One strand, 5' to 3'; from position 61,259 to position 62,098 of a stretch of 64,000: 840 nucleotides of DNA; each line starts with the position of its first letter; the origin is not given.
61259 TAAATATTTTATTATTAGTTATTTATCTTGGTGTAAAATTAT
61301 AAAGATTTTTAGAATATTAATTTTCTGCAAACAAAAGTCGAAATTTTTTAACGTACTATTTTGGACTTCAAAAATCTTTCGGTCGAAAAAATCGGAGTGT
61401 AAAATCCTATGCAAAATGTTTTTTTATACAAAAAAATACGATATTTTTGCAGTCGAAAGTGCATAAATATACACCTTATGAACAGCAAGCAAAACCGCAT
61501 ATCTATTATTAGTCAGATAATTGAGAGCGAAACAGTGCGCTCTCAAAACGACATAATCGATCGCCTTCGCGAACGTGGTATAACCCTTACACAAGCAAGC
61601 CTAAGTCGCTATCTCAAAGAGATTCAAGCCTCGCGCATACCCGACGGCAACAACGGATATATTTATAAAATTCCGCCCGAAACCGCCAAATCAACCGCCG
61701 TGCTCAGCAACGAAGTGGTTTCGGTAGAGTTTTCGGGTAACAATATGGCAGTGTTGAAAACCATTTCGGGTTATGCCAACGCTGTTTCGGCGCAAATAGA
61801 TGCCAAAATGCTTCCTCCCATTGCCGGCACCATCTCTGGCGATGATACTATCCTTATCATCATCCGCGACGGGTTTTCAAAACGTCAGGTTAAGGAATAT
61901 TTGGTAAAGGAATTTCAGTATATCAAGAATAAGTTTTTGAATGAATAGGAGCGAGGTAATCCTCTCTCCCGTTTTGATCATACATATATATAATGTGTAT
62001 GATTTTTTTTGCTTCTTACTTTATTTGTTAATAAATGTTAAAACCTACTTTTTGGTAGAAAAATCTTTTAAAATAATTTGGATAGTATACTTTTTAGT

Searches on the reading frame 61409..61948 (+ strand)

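Call 4: search_protein_families(library=pfam, proteins=[window:61409-61948:+], max_evalue=1)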
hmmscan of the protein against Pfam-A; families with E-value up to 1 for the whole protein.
window:61409-61948:+ (179 aa): 3 families
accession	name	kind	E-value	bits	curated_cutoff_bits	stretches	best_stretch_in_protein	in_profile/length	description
PF02863.23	Arg_repressor_C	-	2.4e-19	69.4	25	1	100-165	2-66/68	Arginine repressor, C-terminal domain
PF01316.27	Arg_repressor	-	2.4e-19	69.3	27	1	26-92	2-68/70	Arginine repressor, DNA binding domain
PF25167.1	DUF7829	-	0.0039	17.1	28.6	1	10-89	40-118/224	Domain of unknown function (DUF7829)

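Call 5: search_protein_families(library=ncbifam, proteins=[window:61409-61948:+], max_evalue=1)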
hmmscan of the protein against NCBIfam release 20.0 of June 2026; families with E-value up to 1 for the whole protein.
window:61409-61948:+ (179 aa): 9 families
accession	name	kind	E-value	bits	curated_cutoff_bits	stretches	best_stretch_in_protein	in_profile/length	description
TIGR01529.1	argR_whole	equivalog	3.2e-33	114.8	130.45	1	29-165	2-142/146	arginine repressor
NF002880.0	PRK03341.1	equivalog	5.9e-28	97.6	200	1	24-166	12-164/170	arginine repressor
NF003281.1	PRK04280.1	equivalog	8.5e-27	94.1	182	1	27-166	2-145/148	transcriptional regulator AhrC/ArgR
NF001680.0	PRK00441.1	equivalog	2.5e-24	86.1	184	1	27-165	2-144/150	arginine repressor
NF003457.0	PRK05066.1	equivalog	8.3e-16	57.9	194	1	26-171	6-154/156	transcriptional regulator ArgR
NF010930.0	PRK14350.1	equivalog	0.012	14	652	1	7-48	427-468/669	NAD-dependent DNA ligase LigA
NF005932.1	PRK07956.1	equivalog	0.021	13.3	369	1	7-57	431-476/664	NAD-dependent DNA ligase LigA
TIGR00575.1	dnlj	equivalog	0.058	11.8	444.45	1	7-51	423-462/652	NAD-dependent DNA ligase LigA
NF033577.2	transpos_IS481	equivalog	0.06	12.9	224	1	30-165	63-166/284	IS481 family transposase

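Call 6: search_protein_families(library=padloc, proteins=[window:61409-61948:+], max_evalue=1)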
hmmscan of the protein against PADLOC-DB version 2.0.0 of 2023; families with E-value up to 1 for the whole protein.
window:61409-61948:+ (179 aa): 0 families
